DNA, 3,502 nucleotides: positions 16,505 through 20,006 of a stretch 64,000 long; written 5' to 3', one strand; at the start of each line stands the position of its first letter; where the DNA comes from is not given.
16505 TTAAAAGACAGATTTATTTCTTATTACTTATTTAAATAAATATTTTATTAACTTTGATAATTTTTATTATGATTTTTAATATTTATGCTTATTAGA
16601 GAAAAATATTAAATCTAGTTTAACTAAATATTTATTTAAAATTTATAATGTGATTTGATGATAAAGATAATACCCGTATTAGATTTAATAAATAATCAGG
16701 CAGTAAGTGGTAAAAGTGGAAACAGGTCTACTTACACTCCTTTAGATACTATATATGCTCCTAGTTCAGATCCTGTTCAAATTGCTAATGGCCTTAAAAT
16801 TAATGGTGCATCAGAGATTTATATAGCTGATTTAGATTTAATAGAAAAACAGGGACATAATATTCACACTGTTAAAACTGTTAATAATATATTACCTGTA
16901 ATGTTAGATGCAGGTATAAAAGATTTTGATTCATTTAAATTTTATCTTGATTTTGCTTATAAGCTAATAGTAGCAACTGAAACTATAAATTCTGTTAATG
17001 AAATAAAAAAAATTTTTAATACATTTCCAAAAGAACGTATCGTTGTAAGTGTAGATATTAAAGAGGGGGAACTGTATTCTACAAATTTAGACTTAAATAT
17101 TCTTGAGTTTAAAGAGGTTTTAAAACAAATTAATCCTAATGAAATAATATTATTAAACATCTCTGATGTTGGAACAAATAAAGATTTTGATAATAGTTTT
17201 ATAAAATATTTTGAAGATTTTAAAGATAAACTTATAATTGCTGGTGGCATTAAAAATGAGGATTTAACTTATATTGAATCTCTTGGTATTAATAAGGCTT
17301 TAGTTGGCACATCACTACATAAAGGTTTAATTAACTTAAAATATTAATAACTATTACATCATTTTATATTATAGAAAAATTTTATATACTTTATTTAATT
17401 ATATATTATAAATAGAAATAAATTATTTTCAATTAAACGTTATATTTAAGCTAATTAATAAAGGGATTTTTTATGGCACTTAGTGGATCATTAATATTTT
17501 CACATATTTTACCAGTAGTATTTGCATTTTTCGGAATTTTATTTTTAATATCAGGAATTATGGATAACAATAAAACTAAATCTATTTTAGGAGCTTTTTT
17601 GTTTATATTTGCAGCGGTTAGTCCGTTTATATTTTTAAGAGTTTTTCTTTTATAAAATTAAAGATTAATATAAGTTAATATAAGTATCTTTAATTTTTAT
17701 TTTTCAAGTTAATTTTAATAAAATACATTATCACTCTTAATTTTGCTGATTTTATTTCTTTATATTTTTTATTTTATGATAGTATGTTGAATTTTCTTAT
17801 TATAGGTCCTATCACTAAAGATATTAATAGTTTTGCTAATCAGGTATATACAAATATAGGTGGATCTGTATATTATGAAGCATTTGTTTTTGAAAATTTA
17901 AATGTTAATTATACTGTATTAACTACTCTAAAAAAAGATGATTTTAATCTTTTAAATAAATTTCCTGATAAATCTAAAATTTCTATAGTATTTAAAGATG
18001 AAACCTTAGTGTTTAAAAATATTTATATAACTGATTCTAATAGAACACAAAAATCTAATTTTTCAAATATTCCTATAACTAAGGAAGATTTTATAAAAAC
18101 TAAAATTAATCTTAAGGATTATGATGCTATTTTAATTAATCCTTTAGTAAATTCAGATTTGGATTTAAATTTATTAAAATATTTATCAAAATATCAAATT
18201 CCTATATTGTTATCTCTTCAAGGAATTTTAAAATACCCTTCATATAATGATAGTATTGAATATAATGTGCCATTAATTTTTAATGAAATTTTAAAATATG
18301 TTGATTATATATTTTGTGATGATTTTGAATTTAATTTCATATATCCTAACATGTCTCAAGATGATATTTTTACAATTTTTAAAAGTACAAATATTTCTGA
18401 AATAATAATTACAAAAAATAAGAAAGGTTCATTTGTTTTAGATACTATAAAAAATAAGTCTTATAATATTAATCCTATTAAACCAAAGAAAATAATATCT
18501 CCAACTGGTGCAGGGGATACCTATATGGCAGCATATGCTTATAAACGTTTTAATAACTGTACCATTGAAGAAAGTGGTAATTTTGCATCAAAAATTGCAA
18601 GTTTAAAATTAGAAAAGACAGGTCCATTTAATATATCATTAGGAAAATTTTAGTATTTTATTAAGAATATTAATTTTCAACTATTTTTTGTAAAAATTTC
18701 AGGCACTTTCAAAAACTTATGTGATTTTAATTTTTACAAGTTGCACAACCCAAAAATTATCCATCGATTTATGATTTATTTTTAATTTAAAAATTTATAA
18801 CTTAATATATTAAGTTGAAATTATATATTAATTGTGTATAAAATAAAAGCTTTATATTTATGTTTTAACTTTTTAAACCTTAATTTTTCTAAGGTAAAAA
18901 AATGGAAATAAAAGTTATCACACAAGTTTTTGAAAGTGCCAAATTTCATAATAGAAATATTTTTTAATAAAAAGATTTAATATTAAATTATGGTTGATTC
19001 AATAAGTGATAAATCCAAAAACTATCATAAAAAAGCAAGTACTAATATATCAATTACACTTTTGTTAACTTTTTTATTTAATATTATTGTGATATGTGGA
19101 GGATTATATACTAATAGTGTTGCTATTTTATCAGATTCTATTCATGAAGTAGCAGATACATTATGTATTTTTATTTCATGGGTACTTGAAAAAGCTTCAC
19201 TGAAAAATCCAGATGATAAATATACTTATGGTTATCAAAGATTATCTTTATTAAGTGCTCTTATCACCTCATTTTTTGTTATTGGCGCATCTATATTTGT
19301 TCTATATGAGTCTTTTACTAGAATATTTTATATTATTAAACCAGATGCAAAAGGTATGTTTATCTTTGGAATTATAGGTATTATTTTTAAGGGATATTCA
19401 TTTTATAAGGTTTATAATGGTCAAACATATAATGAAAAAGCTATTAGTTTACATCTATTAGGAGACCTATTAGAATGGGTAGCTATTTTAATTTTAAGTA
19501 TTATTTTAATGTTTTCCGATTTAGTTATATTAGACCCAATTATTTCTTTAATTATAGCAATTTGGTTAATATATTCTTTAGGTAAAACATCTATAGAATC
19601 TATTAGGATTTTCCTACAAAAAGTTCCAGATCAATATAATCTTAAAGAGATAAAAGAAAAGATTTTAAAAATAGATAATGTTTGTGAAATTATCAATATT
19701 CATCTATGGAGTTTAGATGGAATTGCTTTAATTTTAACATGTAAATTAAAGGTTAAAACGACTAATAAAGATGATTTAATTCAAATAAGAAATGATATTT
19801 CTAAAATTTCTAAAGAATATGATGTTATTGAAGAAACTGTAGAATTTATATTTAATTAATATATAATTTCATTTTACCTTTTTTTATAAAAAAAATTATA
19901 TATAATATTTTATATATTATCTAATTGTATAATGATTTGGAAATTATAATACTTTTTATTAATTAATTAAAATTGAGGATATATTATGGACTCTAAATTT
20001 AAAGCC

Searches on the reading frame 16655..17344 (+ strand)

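Call 67: search_protein_families(library=ncbifam, proteins=[window:16655-17344:+], max_evalue=1e-25)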
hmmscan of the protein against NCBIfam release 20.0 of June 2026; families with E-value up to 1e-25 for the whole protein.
window:16655-17344:+ (230 aa): 1 family
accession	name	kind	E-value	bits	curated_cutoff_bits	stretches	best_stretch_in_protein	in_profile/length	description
TIGR00734.1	hisAF_rel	hypoth_equivalog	3.2e-60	203.7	179.85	1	3-226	1-221/221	HisA/HisF family protein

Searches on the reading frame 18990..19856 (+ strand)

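Call 67: search_protein_families(library=ncbifam, proteins=[window:18990-19856:+], max_evalue=1e-25)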
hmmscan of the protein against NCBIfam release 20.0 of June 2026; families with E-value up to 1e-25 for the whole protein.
window:18990-19856:+ (289 aa): 2 families
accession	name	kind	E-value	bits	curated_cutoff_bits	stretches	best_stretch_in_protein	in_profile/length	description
TIGR01297.1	CDF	superfamily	5.6e-49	166.9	82.35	1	19-275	4-269/285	cation diffusion facilitator family transporter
NF002923.0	PRK03557.1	equivalog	1.5e-32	113.2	408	1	9-285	10-288/313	CDF family zinc transporter ZitB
